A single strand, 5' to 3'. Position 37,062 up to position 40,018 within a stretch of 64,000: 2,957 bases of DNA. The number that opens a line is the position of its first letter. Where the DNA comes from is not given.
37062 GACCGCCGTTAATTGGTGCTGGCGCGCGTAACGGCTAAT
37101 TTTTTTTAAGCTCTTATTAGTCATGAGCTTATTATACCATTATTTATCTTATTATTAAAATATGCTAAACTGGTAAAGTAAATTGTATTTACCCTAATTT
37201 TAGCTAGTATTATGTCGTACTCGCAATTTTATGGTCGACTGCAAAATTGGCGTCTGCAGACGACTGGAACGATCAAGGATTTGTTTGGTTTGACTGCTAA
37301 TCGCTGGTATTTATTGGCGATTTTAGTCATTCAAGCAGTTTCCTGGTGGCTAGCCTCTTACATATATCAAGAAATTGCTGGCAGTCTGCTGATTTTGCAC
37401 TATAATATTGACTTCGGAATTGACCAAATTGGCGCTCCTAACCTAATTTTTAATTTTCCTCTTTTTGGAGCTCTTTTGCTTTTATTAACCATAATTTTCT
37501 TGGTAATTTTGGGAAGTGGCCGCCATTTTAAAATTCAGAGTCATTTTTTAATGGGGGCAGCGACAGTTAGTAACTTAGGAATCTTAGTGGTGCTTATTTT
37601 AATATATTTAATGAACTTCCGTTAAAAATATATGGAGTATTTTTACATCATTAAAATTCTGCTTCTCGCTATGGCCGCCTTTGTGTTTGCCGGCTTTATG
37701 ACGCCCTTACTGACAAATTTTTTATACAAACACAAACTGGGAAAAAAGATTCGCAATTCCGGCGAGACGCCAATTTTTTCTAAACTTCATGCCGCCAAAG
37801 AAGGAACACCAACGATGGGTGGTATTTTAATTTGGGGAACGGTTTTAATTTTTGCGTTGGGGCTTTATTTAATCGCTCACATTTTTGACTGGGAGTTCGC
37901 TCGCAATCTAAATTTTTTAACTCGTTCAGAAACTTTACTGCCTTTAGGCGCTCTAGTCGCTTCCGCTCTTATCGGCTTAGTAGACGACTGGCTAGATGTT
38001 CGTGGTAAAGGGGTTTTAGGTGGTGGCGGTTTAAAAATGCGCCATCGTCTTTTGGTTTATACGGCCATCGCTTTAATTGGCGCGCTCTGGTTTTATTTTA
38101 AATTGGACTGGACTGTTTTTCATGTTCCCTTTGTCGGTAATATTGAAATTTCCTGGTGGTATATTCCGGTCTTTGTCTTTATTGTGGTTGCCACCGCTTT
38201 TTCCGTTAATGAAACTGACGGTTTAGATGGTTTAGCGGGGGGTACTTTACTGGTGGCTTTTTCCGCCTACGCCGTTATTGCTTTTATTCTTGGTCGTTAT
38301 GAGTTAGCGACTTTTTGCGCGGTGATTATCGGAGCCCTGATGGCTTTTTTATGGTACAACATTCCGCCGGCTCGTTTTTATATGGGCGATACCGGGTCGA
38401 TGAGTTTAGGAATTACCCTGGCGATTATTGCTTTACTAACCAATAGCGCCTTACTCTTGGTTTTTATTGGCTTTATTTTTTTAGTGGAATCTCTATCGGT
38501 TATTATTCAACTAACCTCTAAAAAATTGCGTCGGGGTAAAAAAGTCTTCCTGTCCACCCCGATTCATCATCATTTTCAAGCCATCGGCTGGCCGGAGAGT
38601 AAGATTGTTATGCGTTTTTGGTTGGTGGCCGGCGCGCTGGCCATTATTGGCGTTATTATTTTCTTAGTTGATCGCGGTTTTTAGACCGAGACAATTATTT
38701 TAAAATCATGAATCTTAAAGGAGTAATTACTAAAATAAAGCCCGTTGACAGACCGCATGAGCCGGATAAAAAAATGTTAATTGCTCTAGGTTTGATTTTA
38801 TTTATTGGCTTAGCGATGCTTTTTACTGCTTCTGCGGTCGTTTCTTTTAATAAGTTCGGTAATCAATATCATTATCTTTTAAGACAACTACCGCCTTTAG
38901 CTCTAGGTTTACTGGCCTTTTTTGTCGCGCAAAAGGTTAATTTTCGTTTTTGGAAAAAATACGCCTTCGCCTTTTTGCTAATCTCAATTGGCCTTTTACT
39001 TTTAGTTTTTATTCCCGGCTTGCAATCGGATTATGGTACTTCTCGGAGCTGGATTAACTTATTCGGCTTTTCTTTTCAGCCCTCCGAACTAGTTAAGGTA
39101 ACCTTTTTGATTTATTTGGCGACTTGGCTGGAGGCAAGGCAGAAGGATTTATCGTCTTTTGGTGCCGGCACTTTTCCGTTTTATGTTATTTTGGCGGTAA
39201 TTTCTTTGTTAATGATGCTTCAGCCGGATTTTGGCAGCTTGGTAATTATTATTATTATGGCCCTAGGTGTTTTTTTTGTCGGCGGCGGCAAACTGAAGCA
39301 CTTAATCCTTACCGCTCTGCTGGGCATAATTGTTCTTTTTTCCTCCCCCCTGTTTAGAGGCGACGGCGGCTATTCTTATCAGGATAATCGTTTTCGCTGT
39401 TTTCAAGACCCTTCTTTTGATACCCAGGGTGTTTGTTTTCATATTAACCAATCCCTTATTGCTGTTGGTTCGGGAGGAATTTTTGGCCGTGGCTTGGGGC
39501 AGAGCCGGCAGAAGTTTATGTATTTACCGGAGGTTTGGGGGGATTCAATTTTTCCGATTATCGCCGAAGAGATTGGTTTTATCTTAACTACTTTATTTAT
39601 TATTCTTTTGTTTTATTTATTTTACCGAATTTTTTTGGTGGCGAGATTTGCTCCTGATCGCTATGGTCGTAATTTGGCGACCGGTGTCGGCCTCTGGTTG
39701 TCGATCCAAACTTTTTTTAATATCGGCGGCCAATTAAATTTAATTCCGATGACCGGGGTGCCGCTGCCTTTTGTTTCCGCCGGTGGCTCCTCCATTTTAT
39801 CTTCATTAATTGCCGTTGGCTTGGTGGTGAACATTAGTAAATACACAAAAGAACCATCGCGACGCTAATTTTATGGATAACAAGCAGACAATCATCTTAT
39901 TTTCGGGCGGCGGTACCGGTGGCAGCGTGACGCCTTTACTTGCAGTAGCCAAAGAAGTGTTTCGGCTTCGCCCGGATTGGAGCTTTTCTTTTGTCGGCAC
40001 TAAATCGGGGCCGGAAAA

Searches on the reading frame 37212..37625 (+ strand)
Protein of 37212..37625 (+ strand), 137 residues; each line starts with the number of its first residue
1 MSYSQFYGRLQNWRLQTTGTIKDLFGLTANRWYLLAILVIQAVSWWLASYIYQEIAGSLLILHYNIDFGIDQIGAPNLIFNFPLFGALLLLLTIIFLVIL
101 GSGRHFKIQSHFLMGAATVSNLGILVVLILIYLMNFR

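Call 3: search_protein_families(library=pfam, proteins=[window:37212-37625:+], max_evalue=0.01)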
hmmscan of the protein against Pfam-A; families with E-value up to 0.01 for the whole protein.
window:37212-37625:+ (137 aa): 0 families

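Call 9: search_protein_families(library=ncbifam, proteins=[window:37212-37625:+], max_evalue=0.01)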
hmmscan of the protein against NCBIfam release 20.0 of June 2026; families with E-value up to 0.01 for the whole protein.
window:37212-37625:+ (137 aa): 0 families

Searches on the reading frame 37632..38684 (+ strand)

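Call 3: search_protein_families(library=pfam, proteins=[window:37632-38684:+], max_evalue=0.01)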
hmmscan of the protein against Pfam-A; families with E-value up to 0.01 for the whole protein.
window:37632-38684:+ (350 aa): 2 families
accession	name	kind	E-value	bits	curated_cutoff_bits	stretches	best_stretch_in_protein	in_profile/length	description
PF00953.26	Glycos_transf_4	-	4.5e-33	114.9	27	1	105-269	5-158/160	Glycosyl transferase family 4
PF10555.14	MraY_sig1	-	4.7e-05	23.1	20.1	1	56-67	1-12/13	Phospho-N-acetylmuramoyl-pentapeptide-transferase signature 1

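Call 9: search_protein_families(library=ncbifam, proteins=[window:37632-38684:+], max_evalue=0.01)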
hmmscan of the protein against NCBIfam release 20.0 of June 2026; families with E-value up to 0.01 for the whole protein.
window:37632-38684:+ (350 aa): 4 families
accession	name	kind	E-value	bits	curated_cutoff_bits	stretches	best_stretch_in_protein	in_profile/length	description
TIGR00445.1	mraY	equivalog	7.9e-66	222.7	192.05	1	22-343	3-317/321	phospho-N-acetylmuramoyl-pentapeptide-transferase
NF053644.1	MraY_archaea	equivalog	1.6e-31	109.8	450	2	165-341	170-340/340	pseudomurein biosynthesis MraY family phospho-N-acetylmuramoyl-pentapeptide-transferase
TIGR02380.1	ECA_wecA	exception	1.2e-13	50.9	326.05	1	137-342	92-307/346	UDP-N-acetylglucosamine--undecaprenyl-phosphate N-acetylglucosaminephosphotransferase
NF002687.0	PRK02463.1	equivalog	0.0011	17.9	425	1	264-343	169-246/307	membrane protein insertase YidC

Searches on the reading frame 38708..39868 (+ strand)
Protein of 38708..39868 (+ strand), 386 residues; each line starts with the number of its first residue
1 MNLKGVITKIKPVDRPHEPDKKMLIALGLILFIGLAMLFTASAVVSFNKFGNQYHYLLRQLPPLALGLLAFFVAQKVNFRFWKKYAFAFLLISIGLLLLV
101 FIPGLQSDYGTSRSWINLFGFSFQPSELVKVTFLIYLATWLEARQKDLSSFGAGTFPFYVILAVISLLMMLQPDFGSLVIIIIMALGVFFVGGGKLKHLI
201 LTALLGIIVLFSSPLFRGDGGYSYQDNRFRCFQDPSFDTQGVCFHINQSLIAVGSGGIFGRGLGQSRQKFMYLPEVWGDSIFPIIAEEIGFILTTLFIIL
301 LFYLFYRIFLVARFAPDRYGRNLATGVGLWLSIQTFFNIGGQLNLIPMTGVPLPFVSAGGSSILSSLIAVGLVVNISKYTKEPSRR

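Call 3: search_protein_families(library=pfam, proteins=[window:38708-39868:+], max_evalue=0.01)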
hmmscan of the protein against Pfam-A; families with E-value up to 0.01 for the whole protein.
window:38708-39868:+ (386 aa): 1 family
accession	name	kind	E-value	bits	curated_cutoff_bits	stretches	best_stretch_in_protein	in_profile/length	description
PF01098.24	FTSW_RODA_SPOVE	-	1.8e-92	310.5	26.4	1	23-381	4-355/356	Cell cycle protein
